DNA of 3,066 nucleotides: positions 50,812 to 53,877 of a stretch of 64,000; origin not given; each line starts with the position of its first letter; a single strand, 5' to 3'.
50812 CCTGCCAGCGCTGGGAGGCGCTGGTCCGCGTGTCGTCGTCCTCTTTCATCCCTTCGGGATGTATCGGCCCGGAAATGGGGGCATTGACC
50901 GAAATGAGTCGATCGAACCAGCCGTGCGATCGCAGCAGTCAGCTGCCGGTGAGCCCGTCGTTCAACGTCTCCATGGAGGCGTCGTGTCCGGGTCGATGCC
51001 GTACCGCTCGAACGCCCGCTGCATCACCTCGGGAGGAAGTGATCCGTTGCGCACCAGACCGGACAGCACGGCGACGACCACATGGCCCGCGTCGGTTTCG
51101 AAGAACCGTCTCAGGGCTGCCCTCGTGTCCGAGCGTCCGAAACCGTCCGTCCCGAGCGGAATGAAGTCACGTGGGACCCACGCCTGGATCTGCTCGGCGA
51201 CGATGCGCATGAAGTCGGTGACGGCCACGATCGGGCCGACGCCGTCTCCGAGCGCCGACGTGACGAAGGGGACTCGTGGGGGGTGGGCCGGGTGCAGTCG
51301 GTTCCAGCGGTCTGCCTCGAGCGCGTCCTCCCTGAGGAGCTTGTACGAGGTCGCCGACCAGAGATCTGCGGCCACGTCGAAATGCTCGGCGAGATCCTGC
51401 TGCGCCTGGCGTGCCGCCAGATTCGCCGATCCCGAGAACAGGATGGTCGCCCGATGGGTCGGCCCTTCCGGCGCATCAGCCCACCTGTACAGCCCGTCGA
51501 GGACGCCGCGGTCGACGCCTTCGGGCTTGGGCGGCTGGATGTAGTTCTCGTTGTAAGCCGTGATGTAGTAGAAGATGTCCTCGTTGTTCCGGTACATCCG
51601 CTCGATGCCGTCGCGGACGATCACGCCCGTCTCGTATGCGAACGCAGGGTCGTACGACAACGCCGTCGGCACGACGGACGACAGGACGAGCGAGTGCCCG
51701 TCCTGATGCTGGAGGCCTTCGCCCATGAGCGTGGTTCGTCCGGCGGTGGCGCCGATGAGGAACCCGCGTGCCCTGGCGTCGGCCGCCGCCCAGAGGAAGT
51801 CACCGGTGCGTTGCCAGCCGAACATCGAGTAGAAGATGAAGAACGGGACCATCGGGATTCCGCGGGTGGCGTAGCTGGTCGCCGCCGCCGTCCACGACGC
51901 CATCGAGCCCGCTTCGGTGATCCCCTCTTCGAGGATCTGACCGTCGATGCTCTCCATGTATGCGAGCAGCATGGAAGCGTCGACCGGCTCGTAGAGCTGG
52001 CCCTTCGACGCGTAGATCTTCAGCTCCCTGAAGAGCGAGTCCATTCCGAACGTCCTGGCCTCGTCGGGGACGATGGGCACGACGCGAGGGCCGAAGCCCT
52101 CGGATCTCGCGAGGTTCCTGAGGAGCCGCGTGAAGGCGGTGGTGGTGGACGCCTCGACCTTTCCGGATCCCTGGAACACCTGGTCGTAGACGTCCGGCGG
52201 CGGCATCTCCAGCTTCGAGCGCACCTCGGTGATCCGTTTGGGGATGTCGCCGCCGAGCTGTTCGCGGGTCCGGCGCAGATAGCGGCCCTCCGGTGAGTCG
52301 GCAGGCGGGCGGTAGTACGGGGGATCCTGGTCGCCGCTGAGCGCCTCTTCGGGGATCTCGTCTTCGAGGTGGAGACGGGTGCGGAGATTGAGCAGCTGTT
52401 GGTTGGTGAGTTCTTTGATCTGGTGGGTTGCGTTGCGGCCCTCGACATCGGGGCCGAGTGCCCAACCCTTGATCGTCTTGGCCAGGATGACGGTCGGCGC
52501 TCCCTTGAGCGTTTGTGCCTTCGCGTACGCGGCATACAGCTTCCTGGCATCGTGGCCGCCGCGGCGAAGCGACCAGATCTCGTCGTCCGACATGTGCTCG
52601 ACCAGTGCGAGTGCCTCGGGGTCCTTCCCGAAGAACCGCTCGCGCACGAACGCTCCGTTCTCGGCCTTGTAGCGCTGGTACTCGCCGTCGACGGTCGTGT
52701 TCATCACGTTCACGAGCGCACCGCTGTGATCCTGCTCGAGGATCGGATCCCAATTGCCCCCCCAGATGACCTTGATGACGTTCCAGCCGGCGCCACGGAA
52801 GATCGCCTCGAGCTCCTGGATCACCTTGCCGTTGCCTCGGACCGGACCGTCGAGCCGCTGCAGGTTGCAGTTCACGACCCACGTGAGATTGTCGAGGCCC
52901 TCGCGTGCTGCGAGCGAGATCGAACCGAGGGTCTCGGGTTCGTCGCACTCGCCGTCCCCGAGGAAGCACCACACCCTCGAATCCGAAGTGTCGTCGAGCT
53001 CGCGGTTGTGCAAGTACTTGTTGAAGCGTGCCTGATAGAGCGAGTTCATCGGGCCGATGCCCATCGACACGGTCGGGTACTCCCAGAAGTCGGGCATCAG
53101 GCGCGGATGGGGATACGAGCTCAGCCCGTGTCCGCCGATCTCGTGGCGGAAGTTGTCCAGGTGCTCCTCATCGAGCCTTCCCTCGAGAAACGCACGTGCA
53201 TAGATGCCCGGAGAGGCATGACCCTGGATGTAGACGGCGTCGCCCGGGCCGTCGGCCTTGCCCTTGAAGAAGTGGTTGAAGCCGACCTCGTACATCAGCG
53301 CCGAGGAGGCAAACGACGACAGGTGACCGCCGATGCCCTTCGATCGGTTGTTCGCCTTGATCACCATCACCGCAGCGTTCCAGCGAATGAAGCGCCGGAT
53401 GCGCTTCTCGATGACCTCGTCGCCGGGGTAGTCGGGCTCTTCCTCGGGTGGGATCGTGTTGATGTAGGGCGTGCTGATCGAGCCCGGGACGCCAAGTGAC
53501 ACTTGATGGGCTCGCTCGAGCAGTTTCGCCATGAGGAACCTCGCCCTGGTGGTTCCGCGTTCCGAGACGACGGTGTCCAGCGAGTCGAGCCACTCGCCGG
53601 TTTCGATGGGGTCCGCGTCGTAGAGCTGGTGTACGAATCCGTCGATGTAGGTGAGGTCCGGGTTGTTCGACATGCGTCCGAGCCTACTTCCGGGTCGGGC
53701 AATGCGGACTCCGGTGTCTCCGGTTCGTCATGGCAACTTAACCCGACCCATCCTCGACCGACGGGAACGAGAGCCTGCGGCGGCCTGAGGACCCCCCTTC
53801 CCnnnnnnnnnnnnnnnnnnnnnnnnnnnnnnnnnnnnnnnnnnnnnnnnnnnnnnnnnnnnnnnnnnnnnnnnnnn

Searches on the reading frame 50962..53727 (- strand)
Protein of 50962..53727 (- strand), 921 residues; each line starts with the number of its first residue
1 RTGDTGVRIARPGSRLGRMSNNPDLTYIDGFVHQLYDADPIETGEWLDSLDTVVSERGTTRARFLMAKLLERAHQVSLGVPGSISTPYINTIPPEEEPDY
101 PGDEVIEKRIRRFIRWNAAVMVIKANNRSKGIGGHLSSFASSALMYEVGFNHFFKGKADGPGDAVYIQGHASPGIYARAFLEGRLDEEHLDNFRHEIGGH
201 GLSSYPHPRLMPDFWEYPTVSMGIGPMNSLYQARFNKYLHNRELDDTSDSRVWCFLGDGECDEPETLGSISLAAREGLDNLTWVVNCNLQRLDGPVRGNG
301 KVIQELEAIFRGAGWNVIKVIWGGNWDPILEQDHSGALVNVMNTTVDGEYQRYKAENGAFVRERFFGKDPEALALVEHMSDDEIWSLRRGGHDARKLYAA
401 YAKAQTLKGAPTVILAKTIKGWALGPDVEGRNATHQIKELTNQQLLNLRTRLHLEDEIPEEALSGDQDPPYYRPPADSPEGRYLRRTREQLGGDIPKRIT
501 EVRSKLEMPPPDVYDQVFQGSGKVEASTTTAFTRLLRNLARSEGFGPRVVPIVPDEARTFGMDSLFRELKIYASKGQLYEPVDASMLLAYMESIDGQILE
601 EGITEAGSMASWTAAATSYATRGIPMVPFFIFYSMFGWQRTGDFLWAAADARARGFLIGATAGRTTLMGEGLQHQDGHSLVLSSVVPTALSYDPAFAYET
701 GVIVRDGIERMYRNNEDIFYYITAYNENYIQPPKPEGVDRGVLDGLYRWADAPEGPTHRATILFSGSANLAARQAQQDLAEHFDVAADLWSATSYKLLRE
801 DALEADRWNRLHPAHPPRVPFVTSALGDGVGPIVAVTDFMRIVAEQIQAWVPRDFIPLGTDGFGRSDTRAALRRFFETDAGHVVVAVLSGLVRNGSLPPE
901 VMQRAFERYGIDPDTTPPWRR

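Call 22: search_protein_families(library=pfam, proteins=[window:50962-53727:-], max_evalue=0.01)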
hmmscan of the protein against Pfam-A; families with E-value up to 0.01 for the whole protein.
window:50962-53727:- (921 aa): 3 families
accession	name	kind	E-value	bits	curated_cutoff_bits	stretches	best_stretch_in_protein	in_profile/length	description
PF17831.6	PDH_E1_M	-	1e-85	287.1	23.2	1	515-732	8-229/229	Pyruvate dehydrogenase E1 component middle domain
PF22613.1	Transketolase_C_1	-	1.7e-14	54.4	27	1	745-878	1-112/113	Transketolase-like TK C-terminal domain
PF00456.26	Transketolase_N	-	1e-13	51.5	22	1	167-324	61-217/334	Transketolase, thiamine diphosphate binding domain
